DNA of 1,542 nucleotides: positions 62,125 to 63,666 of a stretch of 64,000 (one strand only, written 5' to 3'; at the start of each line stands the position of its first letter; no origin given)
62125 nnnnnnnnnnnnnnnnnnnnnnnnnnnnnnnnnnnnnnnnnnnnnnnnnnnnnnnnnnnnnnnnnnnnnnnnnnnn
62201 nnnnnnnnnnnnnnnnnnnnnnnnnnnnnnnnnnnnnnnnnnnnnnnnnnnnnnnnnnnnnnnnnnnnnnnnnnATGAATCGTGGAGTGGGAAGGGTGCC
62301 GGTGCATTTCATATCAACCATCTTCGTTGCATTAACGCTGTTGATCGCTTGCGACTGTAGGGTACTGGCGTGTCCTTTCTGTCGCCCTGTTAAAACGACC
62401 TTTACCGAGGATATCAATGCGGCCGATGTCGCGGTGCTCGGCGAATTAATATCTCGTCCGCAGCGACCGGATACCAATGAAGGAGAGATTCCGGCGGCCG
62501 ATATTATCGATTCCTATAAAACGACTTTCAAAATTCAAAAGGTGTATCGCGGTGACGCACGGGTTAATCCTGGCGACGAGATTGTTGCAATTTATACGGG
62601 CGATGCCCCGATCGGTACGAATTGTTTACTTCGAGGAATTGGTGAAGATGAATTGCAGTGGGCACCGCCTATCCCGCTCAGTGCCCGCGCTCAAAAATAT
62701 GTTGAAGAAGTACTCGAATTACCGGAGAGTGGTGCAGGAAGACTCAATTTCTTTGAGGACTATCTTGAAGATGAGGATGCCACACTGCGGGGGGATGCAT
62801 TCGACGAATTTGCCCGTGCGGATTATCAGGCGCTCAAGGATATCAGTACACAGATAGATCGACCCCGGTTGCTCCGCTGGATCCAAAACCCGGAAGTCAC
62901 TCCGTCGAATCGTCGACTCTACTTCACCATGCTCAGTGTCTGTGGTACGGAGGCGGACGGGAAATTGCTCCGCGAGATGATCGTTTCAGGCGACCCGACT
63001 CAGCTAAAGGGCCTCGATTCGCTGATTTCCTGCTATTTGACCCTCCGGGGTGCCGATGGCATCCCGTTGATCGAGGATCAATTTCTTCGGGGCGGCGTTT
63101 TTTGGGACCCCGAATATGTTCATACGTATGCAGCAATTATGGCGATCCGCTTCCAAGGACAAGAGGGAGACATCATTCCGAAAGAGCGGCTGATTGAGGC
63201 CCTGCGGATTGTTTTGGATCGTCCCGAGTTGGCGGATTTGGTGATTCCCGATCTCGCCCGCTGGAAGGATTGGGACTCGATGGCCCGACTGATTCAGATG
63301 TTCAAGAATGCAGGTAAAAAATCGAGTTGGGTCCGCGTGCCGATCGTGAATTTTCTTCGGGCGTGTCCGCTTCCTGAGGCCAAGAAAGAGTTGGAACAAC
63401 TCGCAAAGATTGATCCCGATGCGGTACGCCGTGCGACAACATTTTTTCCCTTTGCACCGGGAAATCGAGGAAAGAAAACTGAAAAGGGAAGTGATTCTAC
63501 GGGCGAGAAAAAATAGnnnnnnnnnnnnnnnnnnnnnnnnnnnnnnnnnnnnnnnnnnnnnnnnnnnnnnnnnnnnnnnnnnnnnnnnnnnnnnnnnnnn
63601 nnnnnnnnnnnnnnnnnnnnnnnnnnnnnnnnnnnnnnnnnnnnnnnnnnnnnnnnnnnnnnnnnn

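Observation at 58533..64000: Candidate novel envelope system: MacB/Lol-type ABC transporter followed by two paralogous Cys-motif exported proteins and a small membrane protein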

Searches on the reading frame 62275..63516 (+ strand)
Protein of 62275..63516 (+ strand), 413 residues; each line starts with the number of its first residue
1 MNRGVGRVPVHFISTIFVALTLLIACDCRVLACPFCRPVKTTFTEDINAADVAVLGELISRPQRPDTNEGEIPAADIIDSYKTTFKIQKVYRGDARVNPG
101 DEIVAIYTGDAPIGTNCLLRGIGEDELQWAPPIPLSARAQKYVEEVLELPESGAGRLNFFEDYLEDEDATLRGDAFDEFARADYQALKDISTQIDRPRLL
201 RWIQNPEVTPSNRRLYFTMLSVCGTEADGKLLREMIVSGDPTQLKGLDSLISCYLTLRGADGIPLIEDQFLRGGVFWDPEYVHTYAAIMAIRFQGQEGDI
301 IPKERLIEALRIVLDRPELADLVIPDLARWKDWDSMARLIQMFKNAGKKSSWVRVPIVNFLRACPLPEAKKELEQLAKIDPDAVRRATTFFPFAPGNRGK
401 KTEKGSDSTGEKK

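Call 4: search_protein_families(library=pfam, proteins=[window:62275-63516:+], max_evalue=0.1)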
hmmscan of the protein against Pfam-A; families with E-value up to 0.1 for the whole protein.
window:62275-63516:+ (413 aa): 1 family
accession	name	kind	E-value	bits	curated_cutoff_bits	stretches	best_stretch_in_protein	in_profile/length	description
PF13646.12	HEAT_2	-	5.9e-05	23.7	27.7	1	315-388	12-82/88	HEAT repeats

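Call 6: search_protein_families(library=ncbifam, proteins=[window:62275-63516:+], max_evalue=0.1)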
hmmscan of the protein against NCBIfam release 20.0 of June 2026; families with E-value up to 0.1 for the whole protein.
window:62275-63516:+ (413 aa): 0 families

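Call 7: find_encoding_contigs(protein=window:62275-63516:+, flank=10000, max_places=6)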
Protein window:62275-63516:+ (413 aa): no gene with exactly this product is on record in the collection.

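Call 8: find_homologous_proteins(query=window:62275-63516:+)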
Query window:62275-63516:+ (413 aa): 2373 proteins with E <= 0.001 among 8000 candidates; the best 120 are listed.
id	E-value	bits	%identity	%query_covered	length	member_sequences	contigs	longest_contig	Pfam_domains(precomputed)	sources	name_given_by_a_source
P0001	6.4e-262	887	95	98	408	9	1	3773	PF13646.13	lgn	-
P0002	1.4e-226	770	83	98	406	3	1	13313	PF13646.13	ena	-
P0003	6.2e-217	738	81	98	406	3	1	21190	-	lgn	-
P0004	2.2e-214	730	79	97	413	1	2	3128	-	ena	-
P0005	5.3e-214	729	81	95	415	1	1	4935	-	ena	-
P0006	5.7e-214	729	79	97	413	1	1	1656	-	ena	-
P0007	9.9e-213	725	80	95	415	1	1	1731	-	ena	-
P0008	1.1e-211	721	79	95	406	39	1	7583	-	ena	-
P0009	1.9e-209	714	78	95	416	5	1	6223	PF13646.13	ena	-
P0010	3.1e-209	713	77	98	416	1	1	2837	PF13646.13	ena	-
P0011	2.1e-208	710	78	95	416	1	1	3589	PF13646.13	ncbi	-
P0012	4.6e-208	709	78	95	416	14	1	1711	PF13646.13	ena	-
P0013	2.5e-207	707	76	98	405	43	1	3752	-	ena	-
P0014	6.8e-207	705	77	96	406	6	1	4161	-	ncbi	-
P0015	1.0e-204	698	77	96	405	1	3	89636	-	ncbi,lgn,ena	-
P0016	1.1e-204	698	76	96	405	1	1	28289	PF13646.13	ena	-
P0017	1.4e-204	698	76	96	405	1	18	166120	-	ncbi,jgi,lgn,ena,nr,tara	ncbi:MAG: hypothetical protein CMJ74_04215 [Planctomycetaceae bacterium]|nr:hypothetical protein [Pl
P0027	2.1e-155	536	57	96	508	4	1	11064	PF13646.13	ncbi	-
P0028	2.2e-151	522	59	89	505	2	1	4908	PF13646.13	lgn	-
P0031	8.8e-142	491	52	100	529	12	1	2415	PF13646.13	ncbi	-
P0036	2.4e-122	427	49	96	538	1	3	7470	PF13646.13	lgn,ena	-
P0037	8.8e-122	425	51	94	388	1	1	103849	PF13646.13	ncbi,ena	-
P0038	5.8e-121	422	49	97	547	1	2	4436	PF13646.13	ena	-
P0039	1.4e-120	421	51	87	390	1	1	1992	PF13646.13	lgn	-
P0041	5.2e-120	419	51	92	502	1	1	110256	PF13646.13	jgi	-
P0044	3.1e-118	413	47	96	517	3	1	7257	PF13646.13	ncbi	ncbi:MAG: hypothetical protein WEA31_10165 [Pirellulales bacterium]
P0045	3.2e-118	413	51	91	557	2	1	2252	PF13646.13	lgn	-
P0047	1.3e-117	411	48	94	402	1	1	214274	PF13646.13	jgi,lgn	jgi:hypothetical protein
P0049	1.6e-117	411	48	90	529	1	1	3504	PF13646.13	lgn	-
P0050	2.8e-117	410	49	97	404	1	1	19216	PF13646.13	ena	-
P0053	8.0e-117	409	49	92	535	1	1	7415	PF13646.13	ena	-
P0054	1.1e-116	408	49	94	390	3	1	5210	PF13646.13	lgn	-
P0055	1.8e-116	407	52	88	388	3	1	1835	PF13646.13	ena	-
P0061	1.8e-115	404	49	92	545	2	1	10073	PF13646.13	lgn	-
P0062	2.0e-115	404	48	98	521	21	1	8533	PF13646.13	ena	-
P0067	6.6e-115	402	48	92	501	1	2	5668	PF13646.13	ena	-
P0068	8.2e-115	402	49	91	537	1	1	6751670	PF13646.13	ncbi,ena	-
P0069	1.2e-114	401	47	96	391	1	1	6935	PF13646.13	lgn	-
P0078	4.5e-114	400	48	93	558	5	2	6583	PF13646.13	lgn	-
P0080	5.6e-114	399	49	97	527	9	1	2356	PF13646.13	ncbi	-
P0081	6.1e-114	399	51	91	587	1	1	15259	PF13646.13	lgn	-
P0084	7.5e-114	399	48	92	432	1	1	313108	PF13646.13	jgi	jgi:hypothetical protein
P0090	1.4e-113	398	48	92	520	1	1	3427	PF13646.13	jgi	jgi:hypothetical protein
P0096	2.9e-113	397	48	93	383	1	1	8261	PF13646.13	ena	-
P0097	3.0e-113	397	49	89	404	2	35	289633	PF13646.13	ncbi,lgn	-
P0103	4.8e-113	396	47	95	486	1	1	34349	PF13646.13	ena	-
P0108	6.8e-113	396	48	92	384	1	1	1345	PF13646.13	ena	-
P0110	7.9e-113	395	49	92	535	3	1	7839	PF13646.13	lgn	-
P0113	1.1e-112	395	50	89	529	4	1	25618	PF13646.13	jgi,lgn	jgi:hypothetical protein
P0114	1.4e-112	395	49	92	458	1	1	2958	PF13646.13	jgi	jgi:hypothetical protein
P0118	1.7e-112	394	50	92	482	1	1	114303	PF13646.13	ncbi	-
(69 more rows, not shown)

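Call 9: find_encoding_contigs(protein=P0017, flank=10000, max_places=2)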
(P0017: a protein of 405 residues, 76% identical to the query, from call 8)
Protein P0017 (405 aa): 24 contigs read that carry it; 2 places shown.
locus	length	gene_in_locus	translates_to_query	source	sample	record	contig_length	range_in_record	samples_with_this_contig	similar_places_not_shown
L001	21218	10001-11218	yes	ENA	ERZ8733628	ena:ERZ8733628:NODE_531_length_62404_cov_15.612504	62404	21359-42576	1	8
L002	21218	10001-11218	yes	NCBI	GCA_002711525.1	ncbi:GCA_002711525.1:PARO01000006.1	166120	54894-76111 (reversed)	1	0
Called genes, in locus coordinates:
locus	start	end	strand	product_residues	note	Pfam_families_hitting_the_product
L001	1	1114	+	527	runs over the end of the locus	PF06439:3keto-disac_hyd, PF06283:ThuA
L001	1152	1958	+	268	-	PF00005:ABC_tran, PF13304:AAA_21 (faint)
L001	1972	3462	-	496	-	PF00884:Sulfatase, PF16347:SGSH_C (weak), PF14707:Sulfatase_C (weak)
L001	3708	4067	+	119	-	-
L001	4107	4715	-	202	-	PF00163:Ribosomal_S4, PF01479:S4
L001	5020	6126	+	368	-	PF00730:HhH-GPD, PF00633:HHH, PF10576:EndIII_4Fe-2S (weak), PF14815:NUDIX_4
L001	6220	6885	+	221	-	PF00005:ABC_tran, PF13304:AAA_21 (faint)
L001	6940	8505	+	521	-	PF12704:MacB_PCD, PF02687:FtsX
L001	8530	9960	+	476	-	-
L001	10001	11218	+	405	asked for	-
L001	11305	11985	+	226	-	PF13828:DUF4190 (weak)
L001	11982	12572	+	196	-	PF11736:DUF3299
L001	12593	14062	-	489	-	PF00884:Sulfatase, PF02995:DUF229 (faint), PF16347:SGSH_C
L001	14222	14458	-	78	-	-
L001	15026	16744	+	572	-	PF21370:PAS_GdpP (faint), PF01590:GAF, PF13185:GAF_2, PF00072:Response_reg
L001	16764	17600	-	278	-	PF01209:Ubie_methyltran, PF13489:Methyltransf_23, PF13847:Methyltransf_31, PF08241:Methyltransf_11, PF08242:Methyltransf_12, PF13649:Methyltransf_25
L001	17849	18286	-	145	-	-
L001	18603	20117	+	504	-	-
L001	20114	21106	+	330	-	PF00702:Hydrolase, PF13419:HAD_2 (weak), PF13242:Hydrolase_like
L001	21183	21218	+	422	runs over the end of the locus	PF00534:Glycos_transf_1, PF13692:Glyco_trans_1_4 (weak)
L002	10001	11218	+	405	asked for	-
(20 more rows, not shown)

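Call 10: find_encoding_contigs(protein=P0068, flank=10000, max_places=2)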
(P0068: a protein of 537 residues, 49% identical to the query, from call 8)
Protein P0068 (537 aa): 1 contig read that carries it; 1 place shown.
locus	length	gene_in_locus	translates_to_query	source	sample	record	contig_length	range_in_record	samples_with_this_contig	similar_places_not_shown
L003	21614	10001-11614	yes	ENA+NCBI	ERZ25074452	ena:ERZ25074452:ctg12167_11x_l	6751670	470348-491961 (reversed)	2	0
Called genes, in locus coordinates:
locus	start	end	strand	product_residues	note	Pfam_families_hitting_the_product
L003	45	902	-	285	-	-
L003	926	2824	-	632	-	PF13414:TPR_11, PF14559:TPR_19 (weak), PF13414:TPR_11 (weak), PF13432:TPR_16 (weak), PF14559:TPR_19 (weak), PF13414:TPR_11 (weak), PF13432:TPR_16, PF00515:TPR_1 (weak), +12 more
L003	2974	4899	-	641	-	-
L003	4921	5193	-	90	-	PF00364:Biotin_lipoyl, PF25997:BSH_YhbJ (weak)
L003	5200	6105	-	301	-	PF16881:LIAS_N (weak), PF04055:Radical_SAM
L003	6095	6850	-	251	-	PF21948:LplA-B_cat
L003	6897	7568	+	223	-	PF01668:SmpB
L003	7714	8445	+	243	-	PF00005:ABC_tran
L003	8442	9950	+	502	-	PF12704:MacB_PCD, PF02687:FtsX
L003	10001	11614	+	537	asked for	PF13646:HEAT_2 (faint)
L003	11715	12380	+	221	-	PF13828:DUF4190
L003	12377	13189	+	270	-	-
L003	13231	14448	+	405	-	-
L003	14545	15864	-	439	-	PF05150:Legionella_OMP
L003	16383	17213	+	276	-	PF04468:PSP1, PF28472:PSP1_3rd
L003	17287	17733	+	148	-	-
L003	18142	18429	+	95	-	PF00166:Cpn10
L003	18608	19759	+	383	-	PF13243:SQHop_cyclase_C (weak)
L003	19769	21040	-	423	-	PF09861:Lar_N, PF21113:LarA_C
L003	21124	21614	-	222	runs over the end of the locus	PF14512:TM1586_NiRdase (faint), PF00881:Nitroreductase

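Call 22: search_solved_structures(query=window:62275-63516:+, max_evalue=10)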
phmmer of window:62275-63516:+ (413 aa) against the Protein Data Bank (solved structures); distinct sequences matched with E-value up to 10: 2.
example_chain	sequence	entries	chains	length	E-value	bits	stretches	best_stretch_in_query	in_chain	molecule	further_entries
4o9l_A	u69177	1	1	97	0.92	11.4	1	328-372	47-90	mitochondrial antiviral signaling protein (MAVS)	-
1j1i_A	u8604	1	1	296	1.2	11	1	272-330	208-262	meta cleavage compound hydrolase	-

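Call 24: search_protein_families(library=pfam, proteins=[L001:11305-11985:+, L001:11982-12572:+, L003:11715-12380:+, L003:12377-13189:+, L003:13231-14448:+, L003:10001-11614:+, L003:8442-9950:+], max_evalue=0.1)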
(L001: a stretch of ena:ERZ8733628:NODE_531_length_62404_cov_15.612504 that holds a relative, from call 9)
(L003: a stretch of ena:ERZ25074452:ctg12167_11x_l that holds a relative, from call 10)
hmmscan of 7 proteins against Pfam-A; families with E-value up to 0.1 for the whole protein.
L001:11305-11985:+ (226 aa): 3 families
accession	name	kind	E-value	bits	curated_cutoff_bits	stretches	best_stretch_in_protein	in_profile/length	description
PF13828.11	DUF4190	-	9.7e-07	28.9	35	1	27-91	2-59/62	Domain of unknown function (DUF4190)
PF11736.14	DUF3299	-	0.0033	18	22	1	128-203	42-119/139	Protein of unknown function (DUF3299)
PF05313.17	Pox_P21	-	0.048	13.7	27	1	7-98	52-145/189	Poxvirus P21 membrane protein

L001:11982-12572:+ (196 aa): 2 families
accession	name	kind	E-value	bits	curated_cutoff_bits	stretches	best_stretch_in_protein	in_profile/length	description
PF11736.14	DUF3299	-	1.4e-07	32.1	22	1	77-194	18-136/139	Protein of unknown function (DUF3299)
PF21537.2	DUF1980_C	-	0.0042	17.2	25.9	1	96-182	36-118/141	DUF1980 C-terminal domain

L003:11715-12380:+ (221 aa): 3 families
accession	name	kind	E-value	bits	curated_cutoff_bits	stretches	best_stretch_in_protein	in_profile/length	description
PF13828.11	DUF4190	-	2.4e-08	34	35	1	25-86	1-55/62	Domain of unknown function (DUF4190)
PF11736.14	DUF3299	-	0.00016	22.2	22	1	127-219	44-136/139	Protein of unknown function (DUF3299)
PF25147.1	Ribophorin_II_C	-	0.062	14.4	27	0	19-64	49-96/99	Ribophorin_II, C-terminal domain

L003:12377-13189:+ (270 aa): 2 families
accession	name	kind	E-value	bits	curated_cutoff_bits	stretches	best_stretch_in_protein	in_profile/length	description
PF11736.14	DUF3299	-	0.0013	19.2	22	1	177-250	45-120/139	Protein of unknown function (DUF3299)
PF21537.2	DUF1980_C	-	0.0063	16.6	25.9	1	170-213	36-78/141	DUF1980 C-terminal domain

L003:13231-14448:+ (405 aa): 1 family
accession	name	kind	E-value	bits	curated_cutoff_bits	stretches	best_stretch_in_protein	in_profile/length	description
PF13646.12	HEAT_2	-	0.086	13.6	27.7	0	321-383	14-73/88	HEAT repeats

L003:10001-11614:+ (537 aa): 3 families
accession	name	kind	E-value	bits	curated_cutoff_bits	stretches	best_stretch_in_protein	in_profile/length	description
PF13646.12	HEAT_2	-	1.9e-07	31.7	27.7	1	167-247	7-87/88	HEAT repeats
PF14610.12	Psg1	-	0.054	13.7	30.1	1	469-534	116-182/186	Ykl077w/Psg1 (Pma1 Stabilization in Golgi)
PF18360.6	hnRNP_Q_AcD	-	0.059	13.9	26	0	328-385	5-62/70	Heterogeneous nuclear ribonucleoprotein Q acidic domain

L003:8442-9950:+ (502 aa): 4 families
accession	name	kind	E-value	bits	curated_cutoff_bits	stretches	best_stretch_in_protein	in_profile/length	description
PF02687.27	FtsX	-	5.4e-15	55.9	25.5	1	375-491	2-117/120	FtsX-like permease C-terminal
PF12704.14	MacB_PCD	-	9.1e-12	46.1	27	1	18-211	1-176/207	MacB-like periplasmic core domain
PF05105.17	Phage_holin_4_1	-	0.015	15.8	22.2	1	362-432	3-69/116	Bacteriophage holin family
PF25686.1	Betaherpes_U91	-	0.074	13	27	0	369-418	14-61/157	Betaherpesvirus U91 protein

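Call 25: find_related_loci(query=window:62275-63516:+, collection=viral_contigs, flank=5000)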
Query window:62275-63516:+ (413 aa) in viral_contigs; peptide patterns used: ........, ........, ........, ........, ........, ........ (x = any residue, [..] = any of these).
10 stretches matched a pattern, but none encodes a relative of the query by tblastn (E <= 1e-3).

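Call 27: find_related_loci(query=A1, collection=genome_contigs, flank=10000)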
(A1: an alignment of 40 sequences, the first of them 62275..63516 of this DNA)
Query A1 (413 aa) in genome_contigs; peptide patterns used: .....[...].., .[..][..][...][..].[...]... (x = any residue, [..] = any of these).
599 stretches matched a pattern (row limit reached: there are more); 586 encode a relative of the query (tblastn E <= 1e-3); the best 80 are kept; 80 distinct loci.
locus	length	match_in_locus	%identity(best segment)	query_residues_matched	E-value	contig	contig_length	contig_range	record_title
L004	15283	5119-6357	95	1-413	0e+0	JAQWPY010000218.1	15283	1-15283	MAG: Pirellulales bacterium isolate cluster2_bin.239 k141_1559688, whole genome shotgun sequence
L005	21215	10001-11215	78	10-413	0e+0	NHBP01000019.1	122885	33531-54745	MAG: Planctomycetaceae bacterium TMED10 40386, whole genome shotgun sequence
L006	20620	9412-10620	77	2-403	0e+0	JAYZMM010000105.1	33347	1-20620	MAG: Planctomycetota bacterium isolate XB_MAG33 DB_MAG33_0105, whole genome shotgun sequence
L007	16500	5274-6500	74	5-413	0e+0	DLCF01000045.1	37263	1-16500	MAG TPA_asm: Planctomycetaceae bacterium UBA7805 UBA7805_contig_16097, whole genome shotgun sequence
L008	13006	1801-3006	70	9-412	0e+0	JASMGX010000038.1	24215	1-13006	MAG: Pirellulales bacterium isolate ETNP7_MAG_59 NODE_38_length_24215_cov_4.405626, whole genome shotgun sequence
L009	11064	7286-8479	57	16-413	7e-157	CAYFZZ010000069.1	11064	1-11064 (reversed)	MAG TPA_asm: uncultured Planctomycetaceae bacterium isolate ERP108616_co1_327 genome assembly, contig: k119_104306, whol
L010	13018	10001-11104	59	30-397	2e-152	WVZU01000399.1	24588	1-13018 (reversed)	MAG: Planctomycetales bacterium isolate CS4-C045 C_merged_R1_(paired)_contig_37374, whole genome shotgun sequence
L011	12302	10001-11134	51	17-405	7e-127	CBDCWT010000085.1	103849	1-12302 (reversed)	MAG: Pirellulaceae bacterium isolate 484d33e6-743c-4544-9e23-d9dd82aab886 genome assembly, contig: contig_85, whole geno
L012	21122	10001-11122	49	17-392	4e-121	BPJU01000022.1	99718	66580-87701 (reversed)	MAG: Pirellulaceae bacterium KatS3mg110 DNA, contig_3660, whole genome shotgun sequence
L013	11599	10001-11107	49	32-406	4e-121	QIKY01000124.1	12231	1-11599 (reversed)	MAG: Planctomycetaceae bacterium isolate SZUA-33 Ga0063293_10008494, whole genome shotgun sequence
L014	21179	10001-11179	48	7-410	3e-121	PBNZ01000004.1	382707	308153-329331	MAG: Planctomycetaceae bacterium isolate SP176 103355, whole genome shotgun sequence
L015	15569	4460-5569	49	18-396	1e-119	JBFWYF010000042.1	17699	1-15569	MAG: Pirellulaceae bacterium isolate CA_2019_TPBS_158 NODE_14035_length_17699_cov_2.923116_TPBS, whole genome shotgun se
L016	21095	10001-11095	49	29-395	3e-118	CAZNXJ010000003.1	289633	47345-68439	MAG TPA_asm: uncultured Pirellulaceae bacterium isolate SRP268622_co1_89 genome assembly, contig: NODE_16_length_289633_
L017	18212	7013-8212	47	6-410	5e-118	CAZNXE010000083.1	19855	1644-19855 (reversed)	MAG TPA_asm: uncultured Planctomycetaceae bacterium isolate SRP215229_co1_182 genome assembly, contig: NODE_1556_length_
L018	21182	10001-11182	49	15-407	2e-117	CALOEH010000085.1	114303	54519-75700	MAG: uncultured Planctomycetia bacterium isolate LOGT_bin.0207 genome assembly, contig: contig_145369, whole genome shot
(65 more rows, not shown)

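Call 40: predict_structure(alignment_id=A2)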
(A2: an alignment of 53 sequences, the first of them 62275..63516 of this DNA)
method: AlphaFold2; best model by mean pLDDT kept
length: 413 residues; sequences in the alignment: 53
mean_pLDDT: 89.8   pTM: 0.82
mean pLDDT of the five models: 89.8, 89.3, 89.1, 88.9, 88.6
residues with pLDDT >= 90: 322; 70-90: 39; 50-70: 31; < 50: 21
segments of 3 or more residues with pLDDT < 50: 1-5, 30-32, 394-400, 411-413
pLDDT, mean of each block of 10 residues (from residue 1): 49 85 71 60 96 98 84 84 98 98 96 98 96 97 97 95 96 96 95 98 96 97 98 96 96 98 96 71 95 93 98 95 97 98 96 97 98 98 92 50 53 44
secondary structure, 60 per line:
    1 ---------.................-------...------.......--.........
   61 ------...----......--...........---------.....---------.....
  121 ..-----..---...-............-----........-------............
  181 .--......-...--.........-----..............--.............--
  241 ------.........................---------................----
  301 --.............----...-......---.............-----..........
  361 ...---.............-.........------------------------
elements in order: H10-26 H43-49 E52-60 H74-79 E82-92 E102-106 E116-122 E133-135 H137-148 H154-161 H169-181 H184-189 H196-204 H210-223 H226-238 H247-271 H281-296 H303-315 H324-329 H333-345 H351-363 H367-379 H381-389

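Call 44: fold_search(model_id=the predicted structure, library=pdb)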
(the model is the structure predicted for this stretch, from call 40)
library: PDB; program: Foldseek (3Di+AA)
matches with E <= 10: 1088; with E <= 0.001: 0
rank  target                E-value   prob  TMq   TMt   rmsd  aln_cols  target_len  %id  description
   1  4rv1_B                4.2e-03  1.00  0.29  0.29   9.3       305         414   12  Crystal Structure of Engineered Protein. Northeast Structural Genomics Consortium (NESG) Target OR497. (released 2014-12-10)
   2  4hxt                  4.6e-03  0.99  0.21  0.31  11.8       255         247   12  Crystal Structure of Engineered Protein. Northeast Structural Genomics Consortium Target OR329 (released 2012-11-21)
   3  4d4z_A                7.3e-03  1.00  0.23  0.32  12.9       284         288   15  STRUCTURE OF HUMAN DEOXYHYPUSINE HYDROXYLASE in complex with glycerol (released 2015-04-15)
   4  3w3w_A                1.0e-02  1.00  0.38  0.17   7.1       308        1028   15  Crystal structure of Kap121p bound to Ste12p (released 2013-04-10)
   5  4v3o_C                1.0e-02  1.00  0.29  0.37   9.5       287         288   12  Designed armadillo repeat protein with 5 internal repeats, 2nd generation C-cap and 3rd generation N-cap. (released 2016-01-13)
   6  4v3o_D                1.1e-02  1.00  0.29  0.37   9.5       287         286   13  Designed armadillo repeat protein with 5 internal repeats, 2nd generation C-cap and 3rd generation N-cap. (released 2016-01-13)
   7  6s9p_B                1.2e-02  1.00  0.31  0.37   9.0       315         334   12  Designed Armadillo Repeat protein internal Lock2 fused to target peptide KRKAKITWKR (released 2020-02-19)
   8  4v3q_A                1.2e-02  0.98  0.23  0.34  11.1       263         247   13  Designed armadillo repeat protein with 4 internal repeats, 2nd generation C-cap and 3rd generation N-cap. (released 2016-01-13)
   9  5h2v_A                1.5e-02  1.00  0.35  0.16   7.7       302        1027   15  Crystal structure of the karyopherin Kap121p bound to the SUMO protease Ulp1p (released 2016-12-14)
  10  4d4z_B                1.5e-02  1.00  0.23  0.32  12.6       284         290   15  STRUCTURE OF HUMAN DEOXYHYPUSINE HYDROXYLASE in complex with glycerol (released 2015-04-15)
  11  3w3x_A                1.6e-02  1.00  0.39  0.18   6.5       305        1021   15  Crystal structure of Kap121p bound to Pho4p (released 2013-04-10)
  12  5mfc_A                2.0e-02  0.97  0.25  0.32  11.2       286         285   12  Designed armadillo repeat protein YIIIM5AII in complex with (KR)4-GFP (released 2017-07-19)
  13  3w3y_A                2.1e-02  1.00  0.38  0.17   7.0       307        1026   15  Crystal structure of Kap121p bound to Nup53p (released 2013-04-10)
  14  6sa8_A                2.1e-02  1.00  0.32  0.22  10.0       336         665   13  ring-like DARPin-Armadillo fusion H83_D01 (released 2019-11-20)
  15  3woy                  2.4e-02  0.87  0.20  0.28  11.1       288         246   14  Crystal structure of CLASP2 TOG domain (TOG2) (released 2015-05-27)
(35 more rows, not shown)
